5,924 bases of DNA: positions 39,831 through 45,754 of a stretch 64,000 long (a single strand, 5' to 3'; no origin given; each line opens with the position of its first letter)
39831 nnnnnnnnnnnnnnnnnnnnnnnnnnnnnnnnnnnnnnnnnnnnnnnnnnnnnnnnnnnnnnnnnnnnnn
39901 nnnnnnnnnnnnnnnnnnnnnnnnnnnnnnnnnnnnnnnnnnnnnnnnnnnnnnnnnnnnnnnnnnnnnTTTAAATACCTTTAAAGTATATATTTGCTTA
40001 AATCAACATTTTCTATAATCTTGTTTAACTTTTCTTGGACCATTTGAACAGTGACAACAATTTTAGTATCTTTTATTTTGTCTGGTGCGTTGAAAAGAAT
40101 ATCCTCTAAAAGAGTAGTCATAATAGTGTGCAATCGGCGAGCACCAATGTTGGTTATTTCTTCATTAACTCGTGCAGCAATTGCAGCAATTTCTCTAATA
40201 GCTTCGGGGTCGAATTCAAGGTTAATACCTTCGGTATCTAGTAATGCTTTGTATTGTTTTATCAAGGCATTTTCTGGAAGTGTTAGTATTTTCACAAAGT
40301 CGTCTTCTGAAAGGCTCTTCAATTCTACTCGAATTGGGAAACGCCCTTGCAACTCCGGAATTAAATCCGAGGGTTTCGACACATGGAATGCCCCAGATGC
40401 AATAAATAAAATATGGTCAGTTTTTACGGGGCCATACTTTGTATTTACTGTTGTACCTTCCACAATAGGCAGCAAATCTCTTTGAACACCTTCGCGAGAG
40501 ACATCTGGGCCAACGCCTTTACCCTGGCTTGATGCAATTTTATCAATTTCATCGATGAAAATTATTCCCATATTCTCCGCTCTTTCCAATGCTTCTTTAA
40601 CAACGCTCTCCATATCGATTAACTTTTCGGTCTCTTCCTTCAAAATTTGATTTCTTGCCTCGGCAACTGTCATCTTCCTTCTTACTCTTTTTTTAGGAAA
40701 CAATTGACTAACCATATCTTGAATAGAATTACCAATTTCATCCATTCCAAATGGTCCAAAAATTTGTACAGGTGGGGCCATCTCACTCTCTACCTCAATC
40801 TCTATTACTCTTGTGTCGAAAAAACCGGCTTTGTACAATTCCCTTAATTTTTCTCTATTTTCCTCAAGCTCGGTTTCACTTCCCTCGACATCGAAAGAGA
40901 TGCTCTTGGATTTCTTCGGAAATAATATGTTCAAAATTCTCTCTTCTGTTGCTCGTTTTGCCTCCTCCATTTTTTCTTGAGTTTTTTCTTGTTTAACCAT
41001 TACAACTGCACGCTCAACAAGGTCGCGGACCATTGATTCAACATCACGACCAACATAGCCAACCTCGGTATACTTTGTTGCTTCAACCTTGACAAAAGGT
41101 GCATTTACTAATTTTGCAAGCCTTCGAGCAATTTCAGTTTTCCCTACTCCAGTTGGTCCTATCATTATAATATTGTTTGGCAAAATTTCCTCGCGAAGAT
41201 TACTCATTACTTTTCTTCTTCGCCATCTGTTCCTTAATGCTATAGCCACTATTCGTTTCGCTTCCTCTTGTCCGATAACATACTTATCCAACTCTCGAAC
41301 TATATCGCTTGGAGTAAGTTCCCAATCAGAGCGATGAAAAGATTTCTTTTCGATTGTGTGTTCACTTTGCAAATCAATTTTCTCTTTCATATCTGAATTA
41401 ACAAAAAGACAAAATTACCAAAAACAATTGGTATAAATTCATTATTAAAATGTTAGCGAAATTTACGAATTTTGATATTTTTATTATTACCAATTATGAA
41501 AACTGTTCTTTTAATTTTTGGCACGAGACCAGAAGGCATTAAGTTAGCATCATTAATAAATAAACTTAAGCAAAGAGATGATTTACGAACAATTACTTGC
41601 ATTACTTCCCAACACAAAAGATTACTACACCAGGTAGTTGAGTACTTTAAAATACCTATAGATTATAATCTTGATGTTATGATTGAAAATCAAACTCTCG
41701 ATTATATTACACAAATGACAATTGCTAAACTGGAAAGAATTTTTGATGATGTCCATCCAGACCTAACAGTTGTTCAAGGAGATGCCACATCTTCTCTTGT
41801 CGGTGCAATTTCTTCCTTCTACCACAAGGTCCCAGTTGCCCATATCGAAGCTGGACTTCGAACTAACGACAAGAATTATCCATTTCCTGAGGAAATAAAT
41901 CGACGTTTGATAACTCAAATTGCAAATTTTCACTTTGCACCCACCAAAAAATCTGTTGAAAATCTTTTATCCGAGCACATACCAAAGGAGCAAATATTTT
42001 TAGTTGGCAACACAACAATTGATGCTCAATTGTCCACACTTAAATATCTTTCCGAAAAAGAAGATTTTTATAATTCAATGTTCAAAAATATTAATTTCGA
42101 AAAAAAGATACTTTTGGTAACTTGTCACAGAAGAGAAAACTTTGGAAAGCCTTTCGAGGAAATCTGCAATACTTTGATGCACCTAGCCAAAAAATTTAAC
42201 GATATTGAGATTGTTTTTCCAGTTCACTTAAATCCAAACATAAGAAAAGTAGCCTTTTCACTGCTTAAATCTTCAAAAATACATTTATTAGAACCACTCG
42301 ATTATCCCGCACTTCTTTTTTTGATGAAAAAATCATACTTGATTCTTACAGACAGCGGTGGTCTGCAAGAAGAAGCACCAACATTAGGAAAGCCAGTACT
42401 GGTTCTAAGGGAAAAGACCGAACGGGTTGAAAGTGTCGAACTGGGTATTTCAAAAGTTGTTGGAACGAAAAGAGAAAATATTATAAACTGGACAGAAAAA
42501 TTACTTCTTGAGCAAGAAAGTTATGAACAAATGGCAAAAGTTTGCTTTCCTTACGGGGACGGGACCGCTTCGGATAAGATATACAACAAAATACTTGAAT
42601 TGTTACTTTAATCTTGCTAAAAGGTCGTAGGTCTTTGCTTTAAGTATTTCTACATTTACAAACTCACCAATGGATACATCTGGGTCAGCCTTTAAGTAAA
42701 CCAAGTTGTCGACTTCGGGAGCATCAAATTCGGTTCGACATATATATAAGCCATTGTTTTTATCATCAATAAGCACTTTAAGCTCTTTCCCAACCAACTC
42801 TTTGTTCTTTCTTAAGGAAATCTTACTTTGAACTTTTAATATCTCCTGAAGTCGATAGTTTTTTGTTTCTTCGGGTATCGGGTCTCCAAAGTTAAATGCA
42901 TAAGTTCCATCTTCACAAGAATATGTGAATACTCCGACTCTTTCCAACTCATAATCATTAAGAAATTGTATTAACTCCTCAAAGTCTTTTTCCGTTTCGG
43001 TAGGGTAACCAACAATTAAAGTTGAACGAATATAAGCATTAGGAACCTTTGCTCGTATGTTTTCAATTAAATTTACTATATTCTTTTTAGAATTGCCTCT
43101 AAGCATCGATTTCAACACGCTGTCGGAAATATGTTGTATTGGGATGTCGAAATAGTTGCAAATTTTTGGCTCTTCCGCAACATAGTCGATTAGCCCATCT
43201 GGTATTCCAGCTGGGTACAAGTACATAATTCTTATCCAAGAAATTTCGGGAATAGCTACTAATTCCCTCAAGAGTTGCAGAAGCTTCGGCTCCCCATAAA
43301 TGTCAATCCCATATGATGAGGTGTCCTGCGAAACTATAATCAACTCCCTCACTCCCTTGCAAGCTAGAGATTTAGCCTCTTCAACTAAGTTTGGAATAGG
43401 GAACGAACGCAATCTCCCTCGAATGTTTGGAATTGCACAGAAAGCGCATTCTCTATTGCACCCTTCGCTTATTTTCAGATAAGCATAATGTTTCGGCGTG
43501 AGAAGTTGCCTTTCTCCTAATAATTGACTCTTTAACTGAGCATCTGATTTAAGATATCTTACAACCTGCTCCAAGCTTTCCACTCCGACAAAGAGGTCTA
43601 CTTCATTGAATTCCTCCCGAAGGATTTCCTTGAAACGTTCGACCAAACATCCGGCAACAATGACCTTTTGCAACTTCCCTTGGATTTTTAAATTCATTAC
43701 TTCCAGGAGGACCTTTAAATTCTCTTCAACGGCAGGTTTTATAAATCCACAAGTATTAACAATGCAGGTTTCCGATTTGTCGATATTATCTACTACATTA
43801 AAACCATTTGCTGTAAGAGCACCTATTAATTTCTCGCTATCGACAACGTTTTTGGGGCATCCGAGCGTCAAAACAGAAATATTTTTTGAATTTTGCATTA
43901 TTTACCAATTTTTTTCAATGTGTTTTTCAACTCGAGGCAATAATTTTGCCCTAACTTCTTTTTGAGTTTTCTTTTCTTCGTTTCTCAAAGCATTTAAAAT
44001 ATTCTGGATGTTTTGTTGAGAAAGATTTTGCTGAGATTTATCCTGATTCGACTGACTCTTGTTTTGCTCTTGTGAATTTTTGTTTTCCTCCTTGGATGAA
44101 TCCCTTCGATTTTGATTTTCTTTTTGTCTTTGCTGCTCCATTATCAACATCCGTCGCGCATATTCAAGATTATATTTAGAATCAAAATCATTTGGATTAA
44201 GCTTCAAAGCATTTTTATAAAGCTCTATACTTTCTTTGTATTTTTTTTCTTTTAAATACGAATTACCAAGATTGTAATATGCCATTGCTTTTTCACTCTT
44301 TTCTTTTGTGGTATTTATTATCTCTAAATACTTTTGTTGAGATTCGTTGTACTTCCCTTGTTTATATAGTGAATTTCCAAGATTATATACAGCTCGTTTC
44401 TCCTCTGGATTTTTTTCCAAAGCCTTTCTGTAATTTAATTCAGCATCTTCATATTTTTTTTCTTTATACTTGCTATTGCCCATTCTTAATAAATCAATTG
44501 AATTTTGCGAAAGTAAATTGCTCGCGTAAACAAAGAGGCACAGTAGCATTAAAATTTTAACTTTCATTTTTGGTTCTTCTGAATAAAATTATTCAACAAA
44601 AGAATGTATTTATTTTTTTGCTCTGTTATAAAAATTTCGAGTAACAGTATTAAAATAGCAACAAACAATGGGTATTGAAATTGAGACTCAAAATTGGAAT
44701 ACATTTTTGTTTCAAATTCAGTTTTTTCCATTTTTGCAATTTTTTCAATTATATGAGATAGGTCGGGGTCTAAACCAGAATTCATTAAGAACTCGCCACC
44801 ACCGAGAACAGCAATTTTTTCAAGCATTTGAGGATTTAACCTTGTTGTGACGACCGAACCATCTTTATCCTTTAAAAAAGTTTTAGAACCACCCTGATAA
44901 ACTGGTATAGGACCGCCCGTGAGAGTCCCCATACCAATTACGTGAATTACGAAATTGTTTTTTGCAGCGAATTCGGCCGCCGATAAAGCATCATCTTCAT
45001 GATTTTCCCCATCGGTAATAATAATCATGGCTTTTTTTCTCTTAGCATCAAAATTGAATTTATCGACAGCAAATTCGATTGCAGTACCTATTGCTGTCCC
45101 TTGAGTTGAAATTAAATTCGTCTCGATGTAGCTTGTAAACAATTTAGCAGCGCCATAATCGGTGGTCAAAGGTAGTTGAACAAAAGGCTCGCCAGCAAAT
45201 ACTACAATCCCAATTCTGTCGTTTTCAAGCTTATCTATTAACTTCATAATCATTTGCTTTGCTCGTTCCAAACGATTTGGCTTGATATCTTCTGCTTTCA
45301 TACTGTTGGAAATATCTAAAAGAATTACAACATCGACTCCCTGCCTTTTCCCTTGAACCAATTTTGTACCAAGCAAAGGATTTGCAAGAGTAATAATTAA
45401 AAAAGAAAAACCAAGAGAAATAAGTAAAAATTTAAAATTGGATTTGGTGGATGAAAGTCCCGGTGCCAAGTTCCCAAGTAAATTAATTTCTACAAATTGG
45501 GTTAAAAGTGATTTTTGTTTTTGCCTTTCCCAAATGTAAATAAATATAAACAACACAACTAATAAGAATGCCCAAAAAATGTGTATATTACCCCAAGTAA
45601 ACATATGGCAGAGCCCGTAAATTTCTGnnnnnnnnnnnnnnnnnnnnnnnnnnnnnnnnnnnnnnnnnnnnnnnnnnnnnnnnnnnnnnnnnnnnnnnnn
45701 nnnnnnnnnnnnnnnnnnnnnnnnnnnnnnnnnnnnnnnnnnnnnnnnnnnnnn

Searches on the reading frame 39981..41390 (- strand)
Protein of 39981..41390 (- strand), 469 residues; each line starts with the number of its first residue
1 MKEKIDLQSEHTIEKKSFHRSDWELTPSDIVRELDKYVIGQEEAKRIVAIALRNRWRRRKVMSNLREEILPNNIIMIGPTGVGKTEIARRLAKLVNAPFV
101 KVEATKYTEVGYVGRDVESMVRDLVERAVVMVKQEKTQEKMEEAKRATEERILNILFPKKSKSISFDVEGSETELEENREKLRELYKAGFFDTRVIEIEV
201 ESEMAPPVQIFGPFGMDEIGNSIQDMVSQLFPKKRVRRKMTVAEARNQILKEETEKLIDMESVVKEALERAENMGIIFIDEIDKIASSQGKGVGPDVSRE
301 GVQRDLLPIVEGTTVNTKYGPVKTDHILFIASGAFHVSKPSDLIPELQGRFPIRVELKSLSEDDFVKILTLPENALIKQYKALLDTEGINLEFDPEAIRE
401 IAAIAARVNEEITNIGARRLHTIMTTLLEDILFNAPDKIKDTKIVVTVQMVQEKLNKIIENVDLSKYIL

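Call 47: search_protein_families(library=pfam, proteins=[window:39981-41390:-], max_evalue=0.00001)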
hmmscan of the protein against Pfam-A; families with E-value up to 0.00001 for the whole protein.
window:39981-41390:- (469 aa): 3 families
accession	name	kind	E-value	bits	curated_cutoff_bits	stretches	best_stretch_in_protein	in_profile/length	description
PF07724.20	AAA_2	-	8.6e-35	120.7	27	1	225-354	25-166/166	AAA domain (Cdc48 subfamily)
PF00004.35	AAA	-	9.2e-18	65.4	21.2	2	257-357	39-129/131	ATPase family associated with various cellular activities (AAA)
PF07728.20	AAA_5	-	3.6e-09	37.2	22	1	73-156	1-86/139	AAA domain (dynein-related subfamily)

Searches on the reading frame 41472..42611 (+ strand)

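Call 47: search_protein_families(library=pfam, proteins=[window:41472-42611:+], max_evalue=0.00001)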
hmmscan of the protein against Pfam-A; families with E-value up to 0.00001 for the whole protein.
window:41472-42611:+ (379 aa): 1 family
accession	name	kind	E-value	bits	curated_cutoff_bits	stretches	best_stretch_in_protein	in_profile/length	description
PF02350.25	Epimerase_2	-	3.7e-108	361.9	30.6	1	31-374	2-346/347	UDP-N-acetylglucosamine 2-epimerase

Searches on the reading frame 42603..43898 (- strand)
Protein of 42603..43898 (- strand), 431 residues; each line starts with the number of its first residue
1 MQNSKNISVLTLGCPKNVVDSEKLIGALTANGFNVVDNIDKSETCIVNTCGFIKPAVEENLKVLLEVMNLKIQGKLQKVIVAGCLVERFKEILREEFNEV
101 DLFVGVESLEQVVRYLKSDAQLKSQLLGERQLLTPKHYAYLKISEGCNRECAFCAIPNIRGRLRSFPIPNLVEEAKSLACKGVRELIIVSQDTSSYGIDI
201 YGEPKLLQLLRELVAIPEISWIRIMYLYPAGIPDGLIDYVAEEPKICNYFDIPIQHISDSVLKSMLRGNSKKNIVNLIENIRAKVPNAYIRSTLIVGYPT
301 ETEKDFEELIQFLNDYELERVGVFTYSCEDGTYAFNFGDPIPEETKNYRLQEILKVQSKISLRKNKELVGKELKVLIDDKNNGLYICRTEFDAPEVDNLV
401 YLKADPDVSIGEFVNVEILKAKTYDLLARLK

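Call 47: search_protein_families(library=pfam, proteins=[window:42603-43898:-], max_evalue=0.00001)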
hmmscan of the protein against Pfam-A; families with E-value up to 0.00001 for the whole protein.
window:42603-43898:- (431 aa): 4 families
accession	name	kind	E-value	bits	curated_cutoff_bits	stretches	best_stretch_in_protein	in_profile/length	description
PF04055.27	Radical_SAM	-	1.9e-23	83.9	29.5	1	142-313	2-166/166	Radical SAM superfamily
PF00919.26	UPF0004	-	2.5e-22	79.2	27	1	8-105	3-98/98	Uncharacterized protein family UPF0004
PF18693.7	TRAM_2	-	1.3e-20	73.8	27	1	369-429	1-61/63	TRAM domain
PF01938.26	TRAM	-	2.3e-06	27.8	21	1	367-430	2-60/61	TRAM domain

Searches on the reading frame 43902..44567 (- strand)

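Call 47: search_protein_families(library=pfam, proteins=[window:43902-44567:-], max_evalue=0.00001)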
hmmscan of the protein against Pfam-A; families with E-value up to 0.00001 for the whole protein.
window:43902-44567:- (221 aa): 14 families
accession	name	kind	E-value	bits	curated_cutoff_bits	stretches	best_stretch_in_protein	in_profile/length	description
PF00515.34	TPR_1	-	1.2e-20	72.8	27.8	1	94-127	1-34/34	Tetratricopeptide repeat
PF07719.23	TPR_2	-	2.3e-20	71.4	27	1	94-127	1-34/34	Tetratricopeptide repeat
PF13432.12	TPR_16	-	3.7e-14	53.3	32.7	1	27-80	1-54/65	Tetratricopeptide repeat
PF13414.12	TPR_11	-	5.9e-14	51.9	26.8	2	101-134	1-34/42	TPR repeat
PF13424.12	TPR_12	-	2.9e-12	47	30.1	1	60-123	5-74/77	Tetratricopeptide repeat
PF13431.12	TPR_17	-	1.1e-10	41.3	24.4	0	46-78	2-34/34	Tetratricopeptide repeat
PF14559.12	TPR_19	-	1.6e-10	41.6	25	0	35-78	3-46/68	Tetratricopeptide repeat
PF13176.12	TPR_7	-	6.4e-10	38.8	27.9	0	96-126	1-33/36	Tetratricopeptide repeat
PF13181.12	TPR_8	-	6.6e-10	38.8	25.7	1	96-127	3-34/34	Tetratricopeptide repeat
PF13174.12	TPR_6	-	2.9e-09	37.4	26.3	0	96-126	2-32/33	Tetratricopeptide repeat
PF13428.12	TPR_14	-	8e-08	32.7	23.5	0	96-129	3-36/44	Tetratricopeptide repeat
PF13374.12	TPR_10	-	2.4e-07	31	27.5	0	94-123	2-31/42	Tetratricopeptide repeat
PF12895.13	ANAPC3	-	3.3e-06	27.7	27.2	1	37-119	3-81/82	Anaphase-promoting complex, cyclosome, subunit 3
PF25063.1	ARM_TT21_C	-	4.9e-06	27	35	1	29-126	101-196/209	Tetratricopeptide repeat protein 21 C-terminal ARM domain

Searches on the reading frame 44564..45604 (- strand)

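Call 47: search_protein_families(library=pfam, proteins=[window:44564-45604:-], max_evalue=0.00001)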
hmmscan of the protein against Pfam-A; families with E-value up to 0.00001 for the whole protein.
window:44564-45604:- (346 aa): 3 families
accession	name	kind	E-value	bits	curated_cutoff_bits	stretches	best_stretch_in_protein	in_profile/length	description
PF00092.34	VWA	-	7.8e-21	75.5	23.8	1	91-226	1-140/174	von Willebrand factor type A domain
PF13519.12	VWA_2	-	4.3e-20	72.8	27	1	92-200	1-107/107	von Willebrand factor type A domain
PF07584.16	BatA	-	8e-06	26.6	25.9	0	1-76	1-77/77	Aerotolerance regulator N-terminal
